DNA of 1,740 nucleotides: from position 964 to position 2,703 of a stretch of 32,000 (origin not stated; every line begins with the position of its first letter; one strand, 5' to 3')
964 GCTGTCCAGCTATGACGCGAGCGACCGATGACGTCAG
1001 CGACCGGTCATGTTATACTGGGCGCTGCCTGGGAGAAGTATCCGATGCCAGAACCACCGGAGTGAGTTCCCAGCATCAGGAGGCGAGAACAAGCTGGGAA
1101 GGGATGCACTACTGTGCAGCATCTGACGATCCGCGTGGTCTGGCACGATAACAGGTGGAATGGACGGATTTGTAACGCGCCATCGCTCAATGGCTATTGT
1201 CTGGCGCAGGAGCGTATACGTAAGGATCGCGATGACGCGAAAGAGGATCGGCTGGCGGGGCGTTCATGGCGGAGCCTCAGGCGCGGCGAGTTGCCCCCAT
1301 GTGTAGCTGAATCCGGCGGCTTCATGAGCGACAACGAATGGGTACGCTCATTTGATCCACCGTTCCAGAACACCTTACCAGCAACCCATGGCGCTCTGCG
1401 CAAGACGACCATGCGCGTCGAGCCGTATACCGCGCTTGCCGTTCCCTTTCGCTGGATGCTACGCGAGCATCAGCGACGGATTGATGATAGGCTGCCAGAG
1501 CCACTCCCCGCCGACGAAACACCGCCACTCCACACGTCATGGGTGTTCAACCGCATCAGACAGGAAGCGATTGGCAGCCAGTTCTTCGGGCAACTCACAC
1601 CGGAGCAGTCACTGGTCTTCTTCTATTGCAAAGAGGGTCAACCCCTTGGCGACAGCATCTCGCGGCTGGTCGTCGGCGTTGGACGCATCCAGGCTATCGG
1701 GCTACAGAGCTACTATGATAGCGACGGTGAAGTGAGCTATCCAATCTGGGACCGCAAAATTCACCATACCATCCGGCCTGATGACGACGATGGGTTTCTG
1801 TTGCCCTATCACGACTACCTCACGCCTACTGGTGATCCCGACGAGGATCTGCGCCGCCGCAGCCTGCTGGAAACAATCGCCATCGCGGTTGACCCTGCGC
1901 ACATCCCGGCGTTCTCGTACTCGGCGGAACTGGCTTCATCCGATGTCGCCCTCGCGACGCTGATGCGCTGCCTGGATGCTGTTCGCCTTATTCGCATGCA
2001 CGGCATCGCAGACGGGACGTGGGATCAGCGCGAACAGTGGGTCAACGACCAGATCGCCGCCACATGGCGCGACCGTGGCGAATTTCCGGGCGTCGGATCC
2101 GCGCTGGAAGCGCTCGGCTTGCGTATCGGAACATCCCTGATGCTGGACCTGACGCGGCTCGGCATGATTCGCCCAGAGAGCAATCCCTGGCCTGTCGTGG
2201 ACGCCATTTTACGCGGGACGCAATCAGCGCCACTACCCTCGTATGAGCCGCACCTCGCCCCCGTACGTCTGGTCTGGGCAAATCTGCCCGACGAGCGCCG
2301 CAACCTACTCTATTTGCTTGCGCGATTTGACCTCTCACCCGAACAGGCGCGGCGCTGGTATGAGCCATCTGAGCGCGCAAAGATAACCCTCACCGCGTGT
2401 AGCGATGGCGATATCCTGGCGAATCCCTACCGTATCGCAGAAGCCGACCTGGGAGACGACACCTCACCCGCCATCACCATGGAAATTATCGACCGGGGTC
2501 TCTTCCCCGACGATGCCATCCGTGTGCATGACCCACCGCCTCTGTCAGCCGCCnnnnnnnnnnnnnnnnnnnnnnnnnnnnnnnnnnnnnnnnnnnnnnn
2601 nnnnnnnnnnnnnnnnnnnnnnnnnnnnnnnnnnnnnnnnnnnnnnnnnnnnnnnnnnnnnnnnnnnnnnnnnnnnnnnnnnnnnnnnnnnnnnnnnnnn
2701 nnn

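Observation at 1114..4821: Stand-alone 1235-aa helicase-nuclease with an unassignable N-terminal region of about 430 aa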

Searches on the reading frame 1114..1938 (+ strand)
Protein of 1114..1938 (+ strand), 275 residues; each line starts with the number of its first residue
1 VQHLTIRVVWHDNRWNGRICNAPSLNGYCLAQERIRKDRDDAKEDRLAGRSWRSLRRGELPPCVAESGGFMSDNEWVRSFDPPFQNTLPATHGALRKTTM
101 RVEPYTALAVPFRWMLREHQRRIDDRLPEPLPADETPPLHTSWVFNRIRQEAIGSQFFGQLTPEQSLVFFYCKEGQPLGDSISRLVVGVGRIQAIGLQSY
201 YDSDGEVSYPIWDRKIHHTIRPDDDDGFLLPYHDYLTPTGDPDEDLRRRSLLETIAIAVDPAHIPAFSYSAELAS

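Call 56: search_protein_representatives(protein=window:1114-1938:+)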
Query: 275 residues. Proteins with E-value up to 0.001 (for the whole library): 1081; up to 1e-10: 548; up to 1e-30: 140. The best 150 are listed.
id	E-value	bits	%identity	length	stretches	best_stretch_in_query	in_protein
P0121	1.1e-99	349.9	56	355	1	3-274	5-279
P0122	6.5e-98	344.1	55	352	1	1-275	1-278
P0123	9.4e-98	343.6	56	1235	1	1-274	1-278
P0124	5.4e-97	341.1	57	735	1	1-274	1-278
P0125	3.0e-89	315.7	54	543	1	6-274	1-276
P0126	2.4e-83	296.3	50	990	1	1-275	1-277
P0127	5.2e-80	285.4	49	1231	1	2-273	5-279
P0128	5.0e-75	269.0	47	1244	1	1-274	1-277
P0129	5.2e-73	262.4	54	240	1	37-254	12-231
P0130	8.3e-73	261.7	46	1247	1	3-274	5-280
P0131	7.3e-71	255.3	47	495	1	1-273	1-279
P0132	1.6e-65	237.8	44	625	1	2-274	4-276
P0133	2.0e-65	237.5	54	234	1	2-210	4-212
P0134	2.7e-62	227.2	44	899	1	3-273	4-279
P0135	8.6e-60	219.0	45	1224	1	1-254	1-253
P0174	6.2e-43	163.7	37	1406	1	2-239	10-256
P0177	1.9e-42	162.1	38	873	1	1-238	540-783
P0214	6.9e-36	140.5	37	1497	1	2-237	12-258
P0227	6.4e-35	137.4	39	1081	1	2-237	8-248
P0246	2.9e-32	128.6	37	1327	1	1-274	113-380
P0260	4.3e-31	124.8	35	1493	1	2-239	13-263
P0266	9.6e-30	120.4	32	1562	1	1-272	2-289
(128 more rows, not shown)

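Call 57: search_protein_families(library=pfam, proteins=[P0177, P0246, P0266, P0214, P0260, P0174], max_evalue=0.001)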
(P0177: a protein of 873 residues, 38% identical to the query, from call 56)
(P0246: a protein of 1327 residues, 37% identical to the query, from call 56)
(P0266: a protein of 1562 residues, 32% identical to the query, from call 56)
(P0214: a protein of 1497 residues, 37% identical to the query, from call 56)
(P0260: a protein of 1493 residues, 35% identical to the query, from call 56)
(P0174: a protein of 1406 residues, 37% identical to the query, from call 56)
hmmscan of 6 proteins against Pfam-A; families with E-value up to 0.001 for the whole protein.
P0177 (873 aa): 0 families

P0246 (1327 aa): 8 families
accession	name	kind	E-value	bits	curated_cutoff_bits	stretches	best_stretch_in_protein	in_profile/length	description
PF13604.12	AAA_30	-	5.2e-23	82.2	27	1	700-852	4-143/191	AAA domain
PF13245.12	AAA_19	-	1.2e-22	80.9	25.1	1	707-841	4-133/134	AAA domain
PF01443.25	Viral_helicase1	-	3.9e-14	53.5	21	2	1106-1154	178-227/228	Viral superfamily 1 RNA helicase core domain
PF13538.12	UvrD_C_2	-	1.2e-13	51.2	27.4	1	1107-1154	1-52/52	UvrD-like helicase C-terminal domain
PF13086.12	AAA_11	-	7.2e-10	39.5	27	1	795-840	212-253/257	AAA domain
PF13401.12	AAA_22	-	1.8e-05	25.5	27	1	715-836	6-125/130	AAA domain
PF05970.20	PIF1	-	5.7e-05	23.2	25.9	1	712-840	20-155/223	PIF1-like helicase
PF05127.21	NAT10_TcmA_helicase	-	0.00017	22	22.7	1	718-823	1-114/176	RNA cytidine acetyltransferase NAT10/TcmA, helicase domain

P0266 (1562 aa): 8 families
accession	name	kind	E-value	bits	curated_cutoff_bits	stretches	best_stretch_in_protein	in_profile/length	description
PF13245.12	AAA_19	-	7.9e-24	84.8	25.1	1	660-798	3-133/134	AAA domain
PF13604.12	AAA_30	-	3.7e-20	72.9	27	1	659-806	7-140/191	AAA domain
PF01443.25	Viral_helicase1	-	1.3e-09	38.6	21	1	672-804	2-107/228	Viral superfamily 1 RNA helicase core domain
PF13538.12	UvrD_C_2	-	3.3e-09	36.9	27.4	1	1063-1113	1-51/52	UvrD-like helicase C-terminal domain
PF13086.12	AAA_11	-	1.1e-08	35.7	27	1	757-797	215-253/257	AAA domain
PF13401.12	AAA_22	-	1.3e-05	26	27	1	667-791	4-124/130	AAA domain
PF05970.20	PIF1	-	0.00015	21.8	25.9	1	657-798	12-156/223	PIF1-like helicase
PF09848.15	SLFN-g3_helicase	-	0.00059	19.7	24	0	669-799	2-131/354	Schlafen group 3, DNA/RNA helicase domain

P0214 (1497 aa): 10 families
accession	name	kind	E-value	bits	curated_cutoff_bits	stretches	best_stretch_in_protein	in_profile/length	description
PF13604.12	AAA_30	-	1.5e-25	90.5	27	1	622-767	8-141/191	AAA domain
PF13245.12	AAA_19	-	1.2e-23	84.2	25.1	1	622-758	3-133/134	AAA domain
PF01443.25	Viral_helicase1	-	4.9e-15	56.4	21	2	636-757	4-100/228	Viral superfamily 1 RNA helicase core domain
PF13538.12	UvrD_C_2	-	1.8e-14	53.8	27.4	1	1021-1068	1-52/52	UvrD-like helicase C-terminal domain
PF13086.12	AAA_11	-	1.6e-08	35.1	27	1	713-757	210-253/257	AAA domain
PF03193.22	RsgA_GTPase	-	9.3e-06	26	30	1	581-661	58-137/174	RsgA GTPase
PF05970.20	PIF1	-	1.3e-05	25.4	25.9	1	626-759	18-157/223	PIF1-like helicase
PF00005.33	ABC_tran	-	5.8e-05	24.2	25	1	633-694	14-72/137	ABC transporter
PF13479.12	AAA_24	-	6.1e-05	23.4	27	0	634-739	6-88/195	AAA domain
PF13401.12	AAA_22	-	0.00019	22.2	27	1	630-735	5-104/130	AAA domain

P0260 (1493 aa): 9 families
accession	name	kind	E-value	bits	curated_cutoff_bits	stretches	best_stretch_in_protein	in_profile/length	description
PF13604.12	AAA_30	-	2.7e-21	76.6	27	1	632-774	12-141/191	AAA domain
PF13245.12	AAA_19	-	1.4e-19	71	25.1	1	632-765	7-133/134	AAA domain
PF13538.12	UvrD_C_2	-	1e-10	41.7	27.4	1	1010-1052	1-47/52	UvrD-like helicase C-terminal domain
PF01443.25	Viral_helicase1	-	1.9e-10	41.4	21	1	640-764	2-100/228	Viral superfamily 1 RNA helicase core domain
PF13401.12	AAA_22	-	1.2e-07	32.5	27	1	638-760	7-125/130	AAA domain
PF13086.12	AAA_11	-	4.3e-06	27.1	27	1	722-764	213-253/257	AAA domain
PF00005.33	ABC_tran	-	0.00014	22.9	25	1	633-707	8-77/137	ABC transporter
PF13479.12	AAA_24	-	0.0007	19.9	27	0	640-742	6-84/195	AAA domain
PF05127.21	NAT10_TcmA_helicase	-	0.00092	19.6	22.7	0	640-746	1-113/176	RNA cytidine acetyltransferase NAT10/TcmA, helicase domain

P0174 (1406 aa): 8 families
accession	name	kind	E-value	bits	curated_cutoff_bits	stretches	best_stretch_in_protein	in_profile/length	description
PF13604.12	AAA_30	-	5.3e-24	85.5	27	1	616-768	4-145/191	AAA domain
PF13245.12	AAA_19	-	1.9e-21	77.1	25.1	1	620-757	3-134/134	AAA domain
PF04326.19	SLFN_AlbA_2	-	1.7e-20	74.1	25.3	1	1255-1390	1-117/118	Schlafen, AlbA_2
PF13538.12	UvrD_C_2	-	2.8e-15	56.4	27.4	1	1023-1069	1-51/52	UvrD-like helicase C-terminal domain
PF01443.25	Viral_helicase1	-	1.1e-14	55.3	21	1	953-1069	121-226/228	Viral superfamily 1 RNA helicase core domain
PF13086.12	AAA_11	-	1.2e-09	38.8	27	1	713-755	213-253/257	AAA domain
PF13401.12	AAA_22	-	3.5e-05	24.6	27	1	630-747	7-122/130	AAA domain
PF03193.22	RsgA_GTPase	-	8.3e-05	22.9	30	0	615-659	93-137/174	RsgA GTPase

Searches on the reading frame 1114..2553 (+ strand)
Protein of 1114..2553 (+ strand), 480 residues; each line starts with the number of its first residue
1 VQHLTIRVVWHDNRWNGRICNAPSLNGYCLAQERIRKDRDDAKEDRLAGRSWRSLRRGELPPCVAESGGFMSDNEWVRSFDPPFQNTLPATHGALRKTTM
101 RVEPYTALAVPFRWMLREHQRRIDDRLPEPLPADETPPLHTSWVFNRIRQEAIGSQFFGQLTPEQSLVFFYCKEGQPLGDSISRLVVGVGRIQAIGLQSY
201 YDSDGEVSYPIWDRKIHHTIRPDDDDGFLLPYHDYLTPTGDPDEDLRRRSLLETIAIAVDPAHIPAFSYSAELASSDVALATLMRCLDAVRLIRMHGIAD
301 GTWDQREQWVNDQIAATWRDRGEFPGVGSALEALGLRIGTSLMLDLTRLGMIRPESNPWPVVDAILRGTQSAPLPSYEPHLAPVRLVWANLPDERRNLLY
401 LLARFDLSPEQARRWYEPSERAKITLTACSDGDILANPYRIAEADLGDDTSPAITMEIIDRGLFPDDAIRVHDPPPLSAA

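Call 41: search_solved_structures(query=A3, max_evalue=10, show_alignments=2)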
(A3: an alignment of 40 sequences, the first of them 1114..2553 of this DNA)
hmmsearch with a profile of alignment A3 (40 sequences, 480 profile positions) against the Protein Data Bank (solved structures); distinct sequences matched with E-value up to 10: 1.
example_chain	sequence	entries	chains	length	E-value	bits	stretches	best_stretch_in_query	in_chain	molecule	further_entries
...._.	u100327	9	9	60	0.015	17.3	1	302-342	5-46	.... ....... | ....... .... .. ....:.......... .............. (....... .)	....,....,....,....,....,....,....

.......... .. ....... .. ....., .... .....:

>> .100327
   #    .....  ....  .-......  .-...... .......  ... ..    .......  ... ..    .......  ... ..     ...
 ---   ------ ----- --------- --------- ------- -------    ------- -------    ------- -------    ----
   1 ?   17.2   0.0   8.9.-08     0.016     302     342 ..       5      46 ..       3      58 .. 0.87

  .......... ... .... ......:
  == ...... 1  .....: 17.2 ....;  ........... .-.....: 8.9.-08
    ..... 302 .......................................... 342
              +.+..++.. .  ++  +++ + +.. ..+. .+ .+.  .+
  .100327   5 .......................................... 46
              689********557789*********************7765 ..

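Call 52: search_dna_similar(query=window:1114-2553:+, collection=plasmids, mode=protein, max_rows=25)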
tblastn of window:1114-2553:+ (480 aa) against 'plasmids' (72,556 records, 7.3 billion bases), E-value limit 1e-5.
Records with a match: 24; places in all: 24; records where one place covers at least 80% of the query: 24.
Best place of each record, by identity: <60% 24.
By first word of the organism name: Bacillus 15; Rhizobium 2; Embleya 1; Sphingomonas 1; Chondrinema 1; Vibrio 1; Paracoccus 1; Hymenobacter 1; Bartonella 1.
By predicted mobility (MOB-suite, as given by PLSDB): non-mobilizable 22; mobilizable 2.
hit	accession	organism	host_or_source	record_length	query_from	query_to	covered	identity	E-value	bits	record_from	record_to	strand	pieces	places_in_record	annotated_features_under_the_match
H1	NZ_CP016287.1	Rhizobium leguminosarum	Vavilovia formosa,cell culture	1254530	2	478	99%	38.4%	1e-86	297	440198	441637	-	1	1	record has no annotation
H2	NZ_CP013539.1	Rhizobium phaseoli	Phaseolus vulgaris,Whole ...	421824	2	479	100%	36.9%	3e-80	279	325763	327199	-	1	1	AAA family ATPase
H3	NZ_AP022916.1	Bacillus cereus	-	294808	1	469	98%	33.3%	4e-76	267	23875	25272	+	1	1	AAA family ATPase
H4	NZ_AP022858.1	Bacillus cereus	-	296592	1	469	98%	33.3%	4e-76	267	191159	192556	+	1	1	AAA family ATPase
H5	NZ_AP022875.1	Bacillus cereus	-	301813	1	469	98%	33.3%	4e-76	267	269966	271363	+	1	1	AAA family ATPase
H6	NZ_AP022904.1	Bacillus cereus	-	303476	1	469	98%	33.3%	4e-76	267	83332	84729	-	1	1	AAA family ATPase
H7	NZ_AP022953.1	Bacillus cereus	-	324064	1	469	98%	33.3%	4e-76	267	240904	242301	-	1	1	AAA family ATPase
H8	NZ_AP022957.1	Bacillus cereus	-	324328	1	469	98%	33.3%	4e-76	267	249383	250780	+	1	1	AAA family ATPase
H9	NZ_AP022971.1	Bacillus cereus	-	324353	1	469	98%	33.3%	4e-76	267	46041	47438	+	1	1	AAA family ATPase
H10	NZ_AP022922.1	Bacillus cereus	-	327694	1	469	98%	33.3%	4e-76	267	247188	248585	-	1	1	AAA family ATPase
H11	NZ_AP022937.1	Bacillus cereus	-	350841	1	469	98%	33.3%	4e-76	267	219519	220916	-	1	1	AAA family ATPase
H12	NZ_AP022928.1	Bacillus cereus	-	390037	1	469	98%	33.3%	4e-76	267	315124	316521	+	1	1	AAA family ATPase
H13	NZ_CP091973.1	Bacillus cereus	mixed culture,deep-sea water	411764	1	469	98%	33.3%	4e-76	267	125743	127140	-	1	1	AAA family ATPase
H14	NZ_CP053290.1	Bacillus cereus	Pyropia,cell culture,seawater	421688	1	469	98%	33.3%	4e-76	267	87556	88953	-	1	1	AAA family ATPase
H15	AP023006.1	Bacillus cereus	-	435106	1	469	98%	33.3%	4e-76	267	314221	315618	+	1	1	hypothetical protein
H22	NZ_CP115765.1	Paracoccus sp. SCSIO 75233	cell culture,sediment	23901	3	465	96%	27.3%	2e-33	142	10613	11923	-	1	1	AAA family ATPase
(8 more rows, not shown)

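Call 53: search_dna_similar(query=window:1114-2553:+, collection=phages, mode=protein, max_rows=15)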
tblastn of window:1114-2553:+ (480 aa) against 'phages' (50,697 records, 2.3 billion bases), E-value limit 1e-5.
Records with a match: 2; places in all: 2; records where one place covers at least 80% of the query: 2.
Best place of each record, by identity: <60% 2.
By first word of the organism name: Bacteriophage 2.
By host as written in the record: - 2.
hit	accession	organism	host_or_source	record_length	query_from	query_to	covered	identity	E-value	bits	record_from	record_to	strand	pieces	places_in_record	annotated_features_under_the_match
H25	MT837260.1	Bacteriophage sp.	human fecal samples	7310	1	470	98%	32.7%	9e-81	279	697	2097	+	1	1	record has no annotation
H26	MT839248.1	Bacteriophage sp.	human fecal samples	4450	1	475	99%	29.4%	6e-60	218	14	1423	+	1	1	record has no annotation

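Call 54: get_annotated_region(hit=H22, flank=9000)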
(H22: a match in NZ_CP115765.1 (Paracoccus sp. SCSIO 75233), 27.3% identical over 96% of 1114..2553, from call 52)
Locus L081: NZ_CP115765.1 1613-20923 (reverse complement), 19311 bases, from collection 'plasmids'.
description: Paracoccus sp. SCSIO 75233 plasmid p7, complete sequence
organism: Paracoccus sp. SCSIO 75233 (NCBI taxid 3017782)
taxonomy: Bacteria; Pseudomonadota; Alphaproteobacteria; Rhodobacterales; Paracoccaceae; Paracoccus; Paracoccus sp. SCSIO 75233
host: -; source: cell culture,sediment; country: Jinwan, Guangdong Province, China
typing (MOB-suite, as given by PLSDB): non-mobilizable
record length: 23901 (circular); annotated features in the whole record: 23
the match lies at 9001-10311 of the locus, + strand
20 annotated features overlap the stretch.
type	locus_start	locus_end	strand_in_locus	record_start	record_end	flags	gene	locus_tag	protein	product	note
CDS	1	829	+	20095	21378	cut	mobQ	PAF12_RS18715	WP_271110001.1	MobQ family relaxase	-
CDS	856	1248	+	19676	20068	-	-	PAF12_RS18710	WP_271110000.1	hypothetical protein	-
CDS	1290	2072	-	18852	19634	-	-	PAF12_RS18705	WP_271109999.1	hypothetical protein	-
CDS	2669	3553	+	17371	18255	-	-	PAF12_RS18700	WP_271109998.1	zincin-like metallopeptidase domain-containing protein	-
CDS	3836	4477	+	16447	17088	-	-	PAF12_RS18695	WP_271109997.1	hypothetical protein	-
CDS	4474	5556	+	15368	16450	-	-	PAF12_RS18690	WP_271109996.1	XRE family transcriptional regulator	-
CDS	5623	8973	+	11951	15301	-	-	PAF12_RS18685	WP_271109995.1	type ISP restriction/modification enzyme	GO:0006306 - DNA methylation [Evidence IEA]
CDS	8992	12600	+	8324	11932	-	-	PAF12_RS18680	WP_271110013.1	AAA family ATPase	-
CDS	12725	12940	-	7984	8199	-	-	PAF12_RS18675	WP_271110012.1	CopG family antitoxin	-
CDS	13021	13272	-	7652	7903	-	-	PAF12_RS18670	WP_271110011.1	WGR domain-containing protein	-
CDS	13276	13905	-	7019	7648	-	-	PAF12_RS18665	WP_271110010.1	tyrosine-type recombinase/integrase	GO:0015074 - DNA integration [Evidence IEA]; GO:0006310 - DNA recombination [Evidence IEA]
CDS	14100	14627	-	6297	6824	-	-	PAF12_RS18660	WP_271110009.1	hypothetical protein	-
CDS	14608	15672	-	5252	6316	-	-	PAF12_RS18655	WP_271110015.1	AAA family ATPase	-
CDS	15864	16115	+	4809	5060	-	-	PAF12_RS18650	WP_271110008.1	type II toxin-antitoxin system prevent-host-death family antitoxin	GO:0008219 - cell death [Evidence IEA]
CDS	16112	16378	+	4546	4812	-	-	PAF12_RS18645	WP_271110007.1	Txe/YoeB family addiction module toxin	GO:0008219 - cell death [Evidence IEA]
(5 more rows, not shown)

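Call 55: get_annotated_region(hit=H3, flank=10000)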
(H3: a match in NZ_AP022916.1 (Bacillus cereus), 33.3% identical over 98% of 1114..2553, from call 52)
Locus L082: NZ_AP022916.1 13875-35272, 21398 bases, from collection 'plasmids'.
description: Bacillus cereus strain MRY14-0105 plasmid pMRY14-0105_1, complete sequence
organism: Bacillus cereus (NCBI taxid 1396)
taxonomy: Bacteria; Bacillota; Bacilli; Bacillales; Bacillaceae; Bacillus; Bacillus cereus
host: -; source: -; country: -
typing (MOB-suite, as given by PLSDB): non-mobilizable; replicon rep_cluster_125; mating-pair formation MPF_T
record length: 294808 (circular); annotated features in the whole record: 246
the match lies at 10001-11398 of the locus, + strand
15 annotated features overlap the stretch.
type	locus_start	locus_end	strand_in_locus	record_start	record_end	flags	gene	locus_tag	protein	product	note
CDS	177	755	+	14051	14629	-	-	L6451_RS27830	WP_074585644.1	hypothetical protein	-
CDS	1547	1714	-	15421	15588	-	-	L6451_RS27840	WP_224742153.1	AAA family ATPase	-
CDS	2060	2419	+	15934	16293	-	-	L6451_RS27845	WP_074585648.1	hypothetical protein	-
CDS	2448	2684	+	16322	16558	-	-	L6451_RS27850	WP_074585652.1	hypothetical protein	-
CDS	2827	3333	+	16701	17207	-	radC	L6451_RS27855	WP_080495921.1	DNA repair protein RadC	GO:0006281 - DNA repair [Evidence IEA]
CDS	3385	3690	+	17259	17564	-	-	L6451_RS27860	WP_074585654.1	DUF960 family protein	-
CDS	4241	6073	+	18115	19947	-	-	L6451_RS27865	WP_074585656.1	hypothetical protein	-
CDS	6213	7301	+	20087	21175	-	-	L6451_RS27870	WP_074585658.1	hypothetical protein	-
CDS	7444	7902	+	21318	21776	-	-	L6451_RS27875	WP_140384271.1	hypothetical protein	-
CDS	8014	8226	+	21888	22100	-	-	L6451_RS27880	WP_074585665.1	helix-turn-helix domain-containing protein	-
CDS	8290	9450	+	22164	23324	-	-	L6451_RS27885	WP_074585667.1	site-specific integrase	GO:0015074 - DNA integration [Evidence IEA]; GO:0006310 - DNA recombination [Evidence IEA]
CDS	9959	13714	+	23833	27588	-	-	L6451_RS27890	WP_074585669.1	AAA family ATPase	-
CDS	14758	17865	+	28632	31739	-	drmA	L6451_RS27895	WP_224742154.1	DISARM system helicase DrmA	-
CDS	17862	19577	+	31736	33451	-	-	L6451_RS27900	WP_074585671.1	DUF1998 domain-containing protein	-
CDS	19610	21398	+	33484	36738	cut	-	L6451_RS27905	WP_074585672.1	helicase-related protein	-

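Call 77: search_protein_families(library=pfam, alignment_id=A3, max_evalue=1)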
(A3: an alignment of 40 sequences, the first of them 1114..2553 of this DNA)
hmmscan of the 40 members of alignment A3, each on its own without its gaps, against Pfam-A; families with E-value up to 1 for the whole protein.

A. member 1, window:1114-2553:+ (480 aa): 1 family
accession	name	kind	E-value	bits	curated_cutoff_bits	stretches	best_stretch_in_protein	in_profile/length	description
PF21132.2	MFD_D3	-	0.075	13.4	21.8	1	395-446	19-73/73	MFD, D3 domain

B. families by the number of members that match (of 40 scanned): 12 families
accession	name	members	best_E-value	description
PF08122.17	NDUF_B12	7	0.019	NADH-ubiquinone oxidoreductase B12 subunit family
PF21132.2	MFD_D3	7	0.075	MFD, D3 domain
PF22092.2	T26-6p_Ig-like_dom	1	0.024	T26-6p, immunoglobulin-like domain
PF21928.1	XLF_CC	1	0.051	XLF protein coiled-coil region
PF11293.13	DUF3094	1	0.093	Protein of unknown function (DUF3094)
PF03127.19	GAT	1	0.11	GAT domain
PF23986.1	Pam3_gp59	1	0.12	Phage Pam3 gp59 related protein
PF25317.1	SAM_SMF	1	0.12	SMF/DprA SAM domain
PF04691.17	ApoC-I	1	0.14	Apolipoprotein C-I (ApoC-1)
PF22997.1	CHS4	1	0.17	Chitin synthase 4-like domain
PF12595.13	iRhom1-2_N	1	0.25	Inactive rhomboid proteins 1/2, N-terminal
PF17486.7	Cys_Knot_tox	1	0.31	Cystine knot toxins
